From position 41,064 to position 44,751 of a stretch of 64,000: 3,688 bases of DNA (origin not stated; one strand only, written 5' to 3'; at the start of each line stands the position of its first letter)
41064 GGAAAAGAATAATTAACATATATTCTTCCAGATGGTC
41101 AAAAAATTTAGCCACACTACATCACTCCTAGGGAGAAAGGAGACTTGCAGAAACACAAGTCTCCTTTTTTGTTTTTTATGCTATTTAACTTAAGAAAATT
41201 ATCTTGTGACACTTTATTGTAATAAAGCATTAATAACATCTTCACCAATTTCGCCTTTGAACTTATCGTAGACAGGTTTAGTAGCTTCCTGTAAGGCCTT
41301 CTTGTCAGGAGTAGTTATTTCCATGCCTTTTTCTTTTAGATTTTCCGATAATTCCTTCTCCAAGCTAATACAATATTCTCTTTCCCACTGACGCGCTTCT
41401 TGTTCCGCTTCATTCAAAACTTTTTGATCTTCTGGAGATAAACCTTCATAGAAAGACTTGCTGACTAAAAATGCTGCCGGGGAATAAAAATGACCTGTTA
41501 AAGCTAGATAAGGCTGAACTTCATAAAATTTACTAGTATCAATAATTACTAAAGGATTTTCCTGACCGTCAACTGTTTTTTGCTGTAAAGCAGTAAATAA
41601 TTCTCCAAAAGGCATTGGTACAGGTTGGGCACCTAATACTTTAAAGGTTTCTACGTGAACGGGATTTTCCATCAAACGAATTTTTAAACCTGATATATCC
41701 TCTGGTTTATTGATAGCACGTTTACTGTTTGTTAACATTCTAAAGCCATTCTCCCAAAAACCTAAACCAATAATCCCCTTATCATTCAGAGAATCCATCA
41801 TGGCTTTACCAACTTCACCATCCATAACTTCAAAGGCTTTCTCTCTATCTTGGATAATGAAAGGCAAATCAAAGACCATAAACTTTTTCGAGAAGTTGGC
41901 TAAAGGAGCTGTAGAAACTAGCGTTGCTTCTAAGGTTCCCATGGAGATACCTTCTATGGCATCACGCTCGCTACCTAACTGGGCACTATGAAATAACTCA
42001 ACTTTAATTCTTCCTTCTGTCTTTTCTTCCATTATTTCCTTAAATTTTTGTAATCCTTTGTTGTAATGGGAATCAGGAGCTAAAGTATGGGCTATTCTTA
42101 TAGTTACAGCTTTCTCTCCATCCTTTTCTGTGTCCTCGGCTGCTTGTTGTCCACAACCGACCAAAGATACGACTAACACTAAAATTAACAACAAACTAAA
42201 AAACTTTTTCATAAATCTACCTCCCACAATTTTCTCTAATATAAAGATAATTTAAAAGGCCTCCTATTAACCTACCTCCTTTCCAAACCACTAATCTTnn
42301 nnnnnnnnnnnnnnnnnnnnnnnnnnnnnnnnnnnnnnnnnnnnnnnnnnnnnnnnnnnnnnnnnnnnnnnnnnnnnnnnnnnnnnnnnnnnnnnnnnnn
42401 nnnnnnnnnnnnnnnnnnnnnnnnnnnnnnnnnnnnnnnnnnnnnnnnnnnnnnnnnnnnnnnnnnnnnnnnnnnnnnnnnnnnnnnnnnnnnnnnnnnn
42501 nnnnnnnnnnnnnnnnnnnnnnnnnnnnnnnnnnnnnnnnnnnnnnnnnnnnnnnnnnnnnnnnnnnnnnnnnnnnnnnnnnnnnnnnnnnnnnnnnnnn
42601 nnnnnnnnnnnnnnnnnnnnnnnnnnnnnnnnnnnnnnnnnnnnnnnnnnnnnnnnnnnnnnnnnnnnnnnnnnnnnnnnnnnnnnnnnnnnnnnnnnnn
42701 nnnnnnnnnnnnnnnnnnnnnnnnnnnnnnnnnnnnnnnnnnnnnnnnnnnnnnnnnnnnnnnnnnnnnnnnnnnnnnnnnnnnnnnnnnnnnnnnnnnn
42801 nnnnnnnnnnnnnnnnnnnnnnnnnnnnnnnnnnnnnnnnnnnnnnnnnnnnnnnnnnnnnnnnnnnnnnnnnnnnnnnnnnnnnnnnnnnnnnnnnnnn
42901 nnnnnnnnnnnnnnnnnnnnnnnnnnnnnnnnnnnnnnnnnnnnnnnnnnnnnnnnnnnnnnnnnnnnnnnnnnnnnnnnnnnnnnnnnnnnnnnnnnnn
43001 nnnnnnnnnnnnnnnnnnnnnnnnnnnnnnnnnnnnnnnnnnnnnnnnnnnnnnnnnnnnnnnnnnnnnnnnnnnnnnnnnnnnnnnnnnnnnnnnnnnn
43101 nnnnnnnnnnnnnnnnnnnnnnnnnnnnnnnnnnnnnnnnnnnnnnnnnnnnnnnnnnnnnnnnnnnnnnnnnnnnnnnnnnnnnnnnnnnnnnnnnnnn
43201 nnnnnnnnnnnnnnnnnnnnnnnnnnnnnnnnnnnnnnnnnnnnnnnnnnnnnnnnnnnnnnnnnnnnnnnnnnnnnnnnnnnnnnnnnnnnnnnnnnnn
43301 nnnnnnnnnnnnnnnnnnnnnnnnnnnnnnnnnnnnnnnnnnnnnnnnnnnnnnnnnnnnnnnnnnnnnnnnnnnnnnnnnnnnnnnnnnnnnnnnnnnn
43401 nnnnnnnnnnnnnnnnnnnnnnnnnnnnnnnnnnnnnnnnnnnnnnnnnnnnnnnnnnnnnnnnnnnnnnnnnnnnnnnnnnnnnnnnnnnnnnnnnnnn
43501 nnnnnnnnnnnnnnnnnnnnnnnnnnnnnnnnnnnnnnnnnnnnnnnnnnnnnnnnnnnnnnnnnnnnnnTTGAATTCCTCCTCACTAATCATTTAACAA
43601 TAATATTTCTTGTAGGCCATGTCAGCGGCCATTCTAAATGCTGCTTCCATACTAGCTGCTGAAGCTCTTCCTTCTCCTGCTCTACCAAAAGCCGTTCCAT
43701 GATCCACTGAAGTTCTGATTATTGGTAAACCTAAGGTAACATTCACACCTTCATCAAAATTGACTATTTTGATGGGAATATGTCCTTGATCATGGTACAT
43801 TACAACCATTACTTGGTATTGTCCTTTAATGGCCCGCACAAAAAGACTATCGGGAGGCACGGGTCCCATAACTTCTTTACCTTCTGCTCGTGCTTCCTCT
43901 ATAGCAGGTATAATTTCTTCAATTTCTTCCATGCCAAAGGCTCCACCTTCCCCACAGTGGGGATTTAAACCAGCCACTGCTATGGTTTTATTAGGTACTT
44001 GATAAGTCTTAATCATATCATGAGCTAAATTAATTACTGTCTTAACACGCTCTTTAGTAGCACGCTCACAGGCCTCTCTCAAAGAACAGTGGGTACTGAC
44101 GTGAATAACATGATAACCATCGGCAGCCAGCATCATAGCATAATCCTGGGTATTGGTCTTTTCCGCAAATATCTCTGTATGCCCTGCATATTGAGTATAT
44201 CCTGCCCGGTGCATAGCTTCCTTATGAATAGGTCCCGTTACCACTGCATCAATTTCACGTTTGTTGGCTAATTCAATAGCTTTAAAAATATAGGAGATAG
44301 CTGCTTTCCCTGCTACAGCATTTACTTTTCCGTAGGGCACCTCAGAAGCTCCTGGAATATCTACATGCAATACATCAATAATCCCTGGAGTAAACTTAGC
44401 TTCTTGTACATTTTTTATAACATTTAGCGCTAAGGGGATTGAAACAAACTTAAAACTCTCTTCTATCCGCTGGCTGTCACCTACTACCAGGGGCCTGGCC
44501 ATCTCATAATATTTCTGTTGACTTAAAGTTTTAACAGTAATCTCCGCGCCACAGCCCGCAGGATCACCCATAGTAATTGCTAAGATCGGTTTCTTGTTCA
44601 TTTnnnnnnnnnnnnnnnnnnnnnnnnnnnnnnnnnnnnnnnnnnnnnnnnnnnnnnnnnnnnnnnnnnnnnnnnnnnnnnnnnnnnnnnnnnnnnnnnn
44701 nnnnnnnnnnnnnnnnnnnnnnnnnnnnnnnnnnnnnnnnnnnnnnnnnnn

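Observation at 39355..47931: Sigma-54-controlled acid-sugar operon combining a DUF1537 kinase and PdxA2 with a LarA-type (nickel-pincer) racemase/epimerase and a TRAP transporter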

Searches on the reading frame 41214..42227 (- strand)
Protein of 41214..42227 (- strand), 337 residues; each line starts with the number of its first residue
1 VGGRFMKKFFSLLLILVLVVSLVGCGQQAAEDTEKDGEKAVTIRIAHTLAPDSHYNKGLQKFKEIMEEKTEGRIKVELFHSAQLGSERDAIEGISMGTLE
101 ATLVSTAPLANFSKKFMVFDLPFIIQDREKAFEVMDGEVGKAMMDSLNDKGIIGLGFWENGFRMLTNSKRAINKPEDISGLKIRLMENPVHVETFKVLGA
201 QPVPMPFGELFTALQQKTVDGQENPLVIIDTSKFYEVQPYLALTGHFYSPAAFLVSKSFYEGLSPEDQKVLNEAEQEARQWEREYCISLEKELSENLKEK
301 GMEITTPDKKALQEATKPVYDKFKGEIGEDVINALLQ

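Call 3: search_protein_families(library=pfam, proteins=[window:41214-42227:-])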
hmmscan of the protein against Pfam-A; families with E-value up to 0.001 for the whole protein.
window:41214-42227:- (337 aa): 1 family
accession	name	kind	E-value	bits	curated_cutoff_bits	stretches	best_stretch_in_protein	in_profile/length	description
PF03480.18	DctP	-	8e-101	337.6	23.4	1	45-324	1-284/286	Bacterial extracellular solute-binding protein, family 7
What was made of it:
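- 41214..42212 (-): TRAP solute-binding lipoprotein DctP (signal peptide with LVGC lipobox). PF03480 (call 3).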

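Call 4: search_protein_families(library=ncbifam, proteins=[window:41214-42227:-])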
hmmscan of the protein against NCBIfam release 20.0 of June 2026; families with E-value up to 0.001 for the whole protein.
window:41214-42227:- (337 aa): 3 families
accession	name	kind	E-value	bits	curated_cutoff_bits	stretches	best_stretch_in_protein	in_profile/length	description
TIGR00787.1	dctP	subfamily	3.2e-87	292.2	175.05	1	46-300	2-256/257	DctP family TRAP transporter solute-binding subunit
NF037995.1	TRAP_S1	subfamily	1.2e-77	260.9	50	1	44-314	1-270/271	TRAP transporter substrate-binding protein DctP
NF047847.2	SS_mature_LptM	equivalog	0.00034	20.6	27.7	1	6-27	1-22/31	LPS translocon maturation chaperone LptM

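Call 59: search_solved_structures(query=window:41214-42227:-, max_evalue=1e-20)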
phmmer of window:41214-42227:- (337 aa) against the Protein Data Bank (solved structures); distinct sequences matched with E-value up to 1e-20: 76 (the best 60 are shown).
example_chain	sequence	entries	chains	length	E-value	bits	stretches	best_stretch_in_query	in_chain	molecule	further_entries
7bbr_A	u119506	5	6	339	1.4e-77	264.5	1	17-336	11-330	Putative TRAP transporter solute receptor DctP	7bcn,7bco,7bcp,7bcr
4p47_A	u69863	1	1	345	7.4e-72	245.7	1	42-335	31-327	TRAP dicarboxylate transporter, DctP subunit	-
4nq8_A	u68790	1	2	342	2.7e-71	243.8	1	40-333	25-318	Putative periplasmic substrate-binding transport protein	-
4pdd_A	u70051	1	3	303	3.6e-71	243.5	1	43-334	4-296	TRAP dicarboxylate transporter, DctP subunit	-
4p9k_A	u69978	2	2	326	1.3e-68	235.1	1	41-332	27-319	TRAP dicarboxylate transporter, DctP subunit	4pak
4pdh_A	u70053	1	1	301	1.1e-66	228.7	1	42-330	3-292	TRAP dicarboxylate transporter, DctP subunit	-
8t9t_A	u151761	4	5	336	1.8e-61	211.5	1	32-333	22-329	Isethionate-binding periplasmic protein DctP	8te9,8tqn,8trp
4xeq_A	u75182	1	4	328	9.9e-57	196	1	43-319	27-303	TRAP dicarboxylate transporter, DctP subunit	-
4ovs_A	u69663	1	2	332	1e-53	186.1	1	41-333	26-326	TRAP dicarboxylate transporter, DctP subunit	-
4pf8_A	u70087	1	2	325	3.2e-51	177.9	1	54-325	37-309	TRAP-T family transporter, DctP (Periplasmic binding) subunit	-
4nn3_A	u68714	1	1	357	8.9e-50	173.2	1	9-316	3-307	TRAP dicarboxylate transporter, DctP subunit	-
2xxk_A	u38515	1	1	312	1.2e-49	172.7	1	52-335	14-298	SIALIC ACID-BINDING PERIPLASMIC PROTEIN SIAP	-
2cex_A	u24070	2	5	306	2e-49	172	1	52-335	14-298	PROTEIN HI0146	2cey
2wyk_A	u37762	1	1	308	2.1e-49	171.9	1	52-335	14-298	SIALIC ACID-BINDING PERIPLASMIC PROTEIN SIAP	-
2v4c_A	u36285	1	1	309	2.1e-49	171.9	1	52-335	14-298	SIALIC ACID-BINDING PERIPLASMIC PROTEIN SIAP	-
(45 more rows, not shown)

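Call 86: search_solved_structures(query=window:41214-42212:-, max_evalue=1e-60, show_alignments=5)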
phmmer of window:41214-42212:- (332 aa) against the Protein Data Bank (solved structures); distinct sequences matched with E-value up to 1e-60: 7.
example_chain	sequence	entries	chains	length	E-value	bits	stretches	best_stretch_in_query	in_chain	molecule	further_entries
7bbr_A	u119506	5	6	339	1.4e-77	264.5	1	12-331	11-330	Putative TRAP transporter solute receptor DctP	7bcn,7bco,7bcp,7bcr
4p47_A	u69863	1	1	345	7.1e-72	245.7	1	37-330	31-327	TRAP dicarboxylate transporter, DctP subunit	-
4nq8_A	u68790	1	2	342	2.6e-71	243.9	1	35-328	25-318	Putative periplasmic substrate-binding transport protein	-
4pdd_A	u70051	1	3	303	3.4e-71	243.5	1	38-329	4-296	TRAP dicarboxylate transporter, DctP subunit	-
4p9k_A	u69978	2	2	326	1.2e-68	235.1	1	36-327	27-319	TRAP dicarboxylate transporter, DctP subunit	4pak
4pdh_A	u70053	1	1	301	1.1e-66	228.7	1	37-325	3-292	TRAP dicarboxylate transporter, DctP subunit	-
8t9t_A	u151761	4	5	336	1.8e-61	211.5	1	28-328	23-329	Isethionate-binding periplasmic protein DctP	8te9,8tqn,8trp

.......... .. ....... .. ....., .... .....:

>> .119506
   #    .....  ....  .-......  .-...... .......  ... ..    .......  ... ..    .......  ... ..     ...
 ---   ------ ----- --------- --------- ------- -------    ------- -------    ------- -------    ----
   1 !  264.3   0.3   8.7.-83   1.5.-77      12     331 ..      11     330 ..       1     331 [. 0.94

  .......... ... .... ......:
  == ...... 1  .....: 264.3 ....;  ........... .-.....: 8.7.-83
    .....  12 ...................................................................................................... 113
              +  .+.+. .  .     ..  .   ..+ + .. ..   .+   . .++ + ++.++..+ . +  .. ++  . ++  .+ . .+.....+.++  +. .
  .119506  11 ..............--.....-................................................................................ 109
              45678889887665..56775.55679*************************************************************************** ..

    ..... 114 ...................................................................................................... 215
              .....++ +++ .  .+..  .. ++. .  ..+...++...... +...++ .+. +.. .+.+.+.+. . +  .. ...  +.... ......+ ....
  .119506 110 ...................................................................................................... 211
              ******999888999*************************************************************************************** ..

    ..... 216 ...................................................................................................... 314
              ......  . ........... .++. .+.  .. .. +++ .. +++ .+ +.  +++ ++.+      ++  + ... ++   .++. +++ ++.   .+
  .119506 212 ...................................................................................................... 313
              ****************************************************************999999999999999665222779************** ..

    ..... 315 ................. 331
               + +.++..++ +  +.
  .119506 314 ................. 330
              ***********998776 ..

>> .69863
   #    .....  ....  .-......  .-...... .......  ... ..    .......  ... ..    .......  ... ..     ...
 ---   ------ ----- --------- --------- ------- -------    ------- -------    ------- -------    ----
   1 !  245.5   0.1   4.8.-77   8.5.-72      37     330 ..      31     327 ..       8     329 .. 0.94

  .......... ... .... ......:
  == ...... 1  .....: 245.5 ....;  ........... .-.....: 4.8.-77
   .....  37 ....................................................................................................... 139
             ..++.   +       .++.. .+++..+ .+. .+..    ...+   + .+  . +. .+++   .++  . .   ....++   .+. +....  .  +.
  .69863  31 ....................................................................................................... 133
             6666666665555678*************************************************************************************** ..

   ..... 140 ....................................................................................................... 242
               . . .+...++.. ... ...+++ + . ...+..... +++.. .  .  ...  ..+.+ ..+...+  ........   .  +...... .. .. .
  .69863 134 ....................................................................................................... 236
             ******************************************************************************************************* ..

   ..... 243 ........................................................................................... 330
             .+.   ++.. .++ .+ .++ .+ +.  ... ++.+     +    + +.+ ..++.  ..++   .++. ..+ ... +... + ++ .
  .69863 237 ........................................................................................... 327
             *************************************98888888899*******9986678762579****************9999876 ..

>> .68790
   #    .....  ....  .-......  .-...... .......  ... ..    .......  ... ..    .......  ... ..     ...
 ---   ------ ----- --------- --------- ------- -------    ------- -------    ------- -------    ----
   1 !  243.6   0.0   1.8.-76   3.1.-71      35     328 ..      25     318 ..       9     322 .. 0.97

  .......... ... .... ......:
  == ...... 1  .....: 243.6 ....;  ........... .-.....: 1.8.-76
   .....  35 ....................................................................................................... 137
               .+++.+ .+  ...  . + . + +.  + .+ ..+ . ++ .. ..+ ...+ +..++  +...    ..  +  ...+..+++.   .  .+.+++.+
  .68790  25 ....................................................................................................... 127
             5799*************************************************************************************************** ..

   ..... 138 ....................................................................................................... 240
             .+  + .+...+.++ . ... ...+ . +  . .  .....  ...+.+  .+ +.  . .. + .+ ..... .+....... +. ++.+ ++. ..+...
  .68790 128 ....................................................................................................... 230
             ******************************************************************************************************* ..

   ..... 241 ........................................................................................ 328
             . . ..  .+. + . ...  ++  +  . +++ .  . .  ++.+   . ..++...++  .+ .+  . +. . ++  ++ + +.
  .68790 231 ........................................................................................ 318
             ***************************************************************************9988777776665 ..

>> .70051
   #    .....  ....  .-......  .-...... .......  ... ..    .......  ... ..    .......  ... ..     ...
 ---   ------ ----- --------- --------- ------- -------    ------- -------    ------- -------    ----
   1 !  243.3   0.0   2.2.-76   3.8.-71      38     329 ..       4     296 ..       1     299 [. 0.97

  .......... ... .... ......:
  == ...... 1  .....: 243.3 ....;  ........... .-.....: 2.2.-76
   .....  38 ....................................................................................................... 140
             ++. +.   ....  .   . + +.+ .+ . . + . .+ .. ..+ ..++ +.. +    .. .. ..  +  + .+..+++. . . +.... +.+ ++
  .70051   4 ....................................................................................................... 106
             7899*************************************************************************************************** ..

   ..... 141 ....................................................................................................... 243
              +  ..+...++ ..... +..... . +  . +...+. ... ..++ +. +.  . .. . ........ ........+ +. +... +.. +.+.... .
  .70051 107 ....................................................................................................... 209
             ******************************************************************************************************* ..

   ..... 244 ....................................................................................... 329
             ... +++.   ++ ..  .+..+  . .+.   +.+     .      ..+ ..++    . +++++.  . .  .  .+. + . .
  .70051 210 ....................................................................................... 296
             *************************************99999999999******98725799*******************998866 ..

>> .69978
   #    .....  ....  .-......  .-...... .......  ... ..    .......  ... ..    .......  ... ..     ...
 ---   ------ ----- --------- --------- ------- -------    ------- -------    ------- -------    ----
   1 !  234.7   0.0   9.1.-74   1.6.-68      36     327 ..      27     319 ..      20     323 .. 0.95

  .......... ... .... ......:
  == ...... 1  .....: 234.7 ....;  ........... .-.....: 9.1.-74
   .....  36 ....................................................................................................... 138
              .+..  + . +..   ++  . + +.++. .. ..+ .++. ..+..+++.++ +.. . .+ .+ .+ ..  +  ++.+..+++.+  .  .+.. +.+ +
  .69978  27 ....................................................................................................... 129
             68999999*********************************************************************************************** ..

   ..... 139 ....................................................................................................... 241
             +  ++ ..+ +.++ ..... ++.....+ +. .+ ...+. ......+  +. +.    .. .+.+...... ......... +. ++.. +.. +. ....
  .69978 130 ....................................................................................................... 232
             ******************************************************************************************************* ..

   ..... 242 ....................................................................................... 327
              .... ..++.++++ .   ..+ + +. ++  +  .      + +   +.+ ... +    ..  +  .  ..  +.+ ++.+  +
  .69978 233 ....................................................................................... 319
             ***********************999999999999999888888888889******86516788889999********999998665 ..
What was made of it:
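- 41214..42212 (-): Best solved relatives are 7BBR, 4P47, 4NQ8, 4PDD, 4P9K/4PAK and 4PDH (calls 59, 86).
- It shares the DSHY, ER and NF motifs with those binders (call 86). The binding protein shares motifs with the erythronate/pantoate binders (call 86).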

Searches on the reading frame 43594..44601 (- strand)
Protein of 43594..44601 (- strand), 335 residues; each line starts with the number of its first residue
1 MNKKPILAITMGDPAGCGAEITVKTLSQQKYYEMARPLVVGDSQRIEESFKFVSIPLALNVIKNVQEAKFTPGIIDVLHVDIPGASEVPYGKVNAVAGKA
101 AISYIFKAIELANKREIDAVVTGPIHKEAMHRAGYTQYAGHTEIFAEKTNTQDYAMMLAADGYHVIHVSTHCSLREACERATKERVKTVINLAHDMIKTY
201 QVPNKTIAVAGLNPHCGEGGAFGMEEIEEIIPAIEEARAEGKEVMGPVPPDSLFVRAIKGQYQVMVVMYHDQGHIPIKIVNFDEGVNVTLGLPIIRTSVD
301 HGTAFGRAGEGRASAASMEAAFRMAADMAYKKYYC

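Call 3: search_protein_families(library=pfam, proteins=[window:43594-44601:-])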
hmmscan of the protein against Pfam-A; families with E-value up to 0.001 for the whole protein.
window:43594-44601:- (335 aa): 1 family
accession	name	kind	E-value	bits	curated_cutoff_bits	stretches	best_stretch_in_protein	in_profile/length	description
PF04166.17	PdxA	-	1e-102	343.8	27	1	33-325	1-286/286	Pyridoxal phosphate biosynthetic protein PdxA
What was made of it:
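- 43594..44601 (-): PdxA2-type NAD-dependent oxidative decarboxylase, predicted to convert a 4-phospho-tetronate to DHAP + CO2. PF04166 at 1e-102 (call 3).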

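Call 4: search_protein_families(library=ncbifam, proteins=[window:43594-44601:-])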
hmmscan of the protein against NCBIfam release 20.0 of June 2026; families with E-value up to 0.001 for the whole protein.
window:43594-44601:- (335 aa): 8 families
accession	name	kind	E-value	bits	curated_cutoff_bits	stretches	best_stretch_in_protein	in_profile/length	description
NF002992.0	PRK03743.1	equivalog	5.8e-116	387.4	470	1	2-330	2-329/333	4-hydroxythreonine-4-phosphate dehydrogenase PdxA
TIGR00557.1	pdxA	equivalog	4.4e-106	354.9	290.35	1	7-329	2-320/320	4-hydroxythreonine-4-phosphate dehydrogenase PdxA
NF002891.0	PRK03371.1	equivalog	3.1e-96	322.5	583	1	6-328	4-325/326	D-threonate 4-phosphate dehydrogenase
NF003699.0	PRK05312.1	equivalog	1.3e-89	300.9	378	1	4-332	4-336/340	4-hydroxythreonine-4-phosphate dehydrogenase PdxA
NF002744.0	PRK02746.1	equivalog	1.2e-77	261.5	425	1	2-332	7-343/346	4-hydroxythreonine-4-phosphate dehydrogenase PdxA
NF002520.0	PRK01909.1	equivalog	4e-73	246.6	476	1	3-331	4-325/329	4-hydroxythreonine-4-phosphate dehydrogenase PdxA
NF003040.0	PRK03946.1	equivalog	3.1e-59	200.9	376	1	6-329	3-304/307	4-hydroxythreonine-4-phosphate dehydrogenase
NF004426.0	PRK05769.1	equivalog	0.00054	18.9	552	0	57-128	159-233/441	acetyl ornithine aminotransferase family protein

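Call 57: search_solved_structures(query=window:43594-44601:-, max_evalue=1e-20)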
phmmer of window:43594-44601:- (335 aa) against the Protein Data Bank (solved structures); distinct sequences matched with E-value up to 1e-20: 15.
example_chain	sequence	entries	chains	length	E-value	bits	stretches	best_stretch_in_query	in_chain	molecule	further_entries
2hi1_A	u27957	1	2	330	1.8e-86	293.5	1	6-328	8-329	4-hydroxythreonine-4-phosphate dehydrogenase 2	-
4jqp_A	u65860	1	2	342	2.3e-84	286.5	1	2-331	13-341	4-hydroxythreonine-4-phosphate dehydrogenase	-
6e85_A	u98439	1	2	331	4.3e-81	275.8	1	6-329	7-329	D-threonate 4-phosphate dehydrogenase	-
1r8k_A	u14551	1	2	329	5.2e-56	193.4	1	7-328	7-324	4-hydroxythreonine-4-phosphate dehydrogenase 1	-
1ps7_A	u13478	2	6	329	5.2e-56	193.4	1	6-328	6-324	4-hydroxythreonine-4-phosphate dehydrogenase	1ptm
1ps6_A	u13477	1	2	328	6.6e-56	193.1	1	7-328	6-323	4-hydroxythreonine-4-phosphate dehydrogenase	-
6xmy_A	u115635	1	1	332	5.8e-55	189.9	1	7-330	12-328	4-hydroxythreonine-4-phosphate dehydrogenase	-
1yxo_A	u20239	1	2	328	2.8e-53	184.4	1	7-330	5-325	4-hydroxythreonine-4-phosphate dehydrogenase 1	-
3lxy_A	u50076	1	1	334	4.1e-50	174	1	6-328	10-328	4-hydroxythreonine-4-phosphate dehydrogenase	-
8zj7_B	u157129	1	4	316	1.5e-40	142.6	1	7-318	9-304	4-hydroxythreonine-4-phosphate dehydrogenase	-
8zj3_A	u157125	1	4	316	1.5e-40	142.6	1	7-318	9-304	4-hydroxythreonine-4-phosphate dehydrogenase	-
8zhy_A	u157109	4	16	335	2e-40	142.2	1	7-318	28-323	4-hydroxythreonine-4-phosphate dehydrogenase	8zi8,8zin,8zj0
8zj5_A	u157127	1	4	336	2e-40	142.2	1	7-318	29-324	4-hydroxythreonine-4-phosphate dehydrogenase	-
4aty_A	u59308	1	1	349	8.7e-37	130.2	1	6-325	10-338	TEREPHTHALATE 1,2-CIS-DIHYDRODIOL DEHYDROGENASE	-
3tsn_A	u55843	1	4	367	2.6e-22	82.7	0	241-311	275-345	4-hydroxythreonine-4-phosphate dehydrogenase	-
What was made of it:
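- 43594..44601 (-): Closer to PdxA2 2HI1 (293 bits) and to D-threonate-4-P dehydrogenase 6E85 (276) than to PdxA1 (193) (call 57).
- On PdxA2 / D-threonate 4-phosphate dehydrogenase: 2HI1 293 bits and 6E85 276 bits against PdxA1 at 193 bits (call 57).
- Dehydrogenase: closer to PdxA2 and to D-threonate-4-P dehydrogenase than to PdxA1 (call 57).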
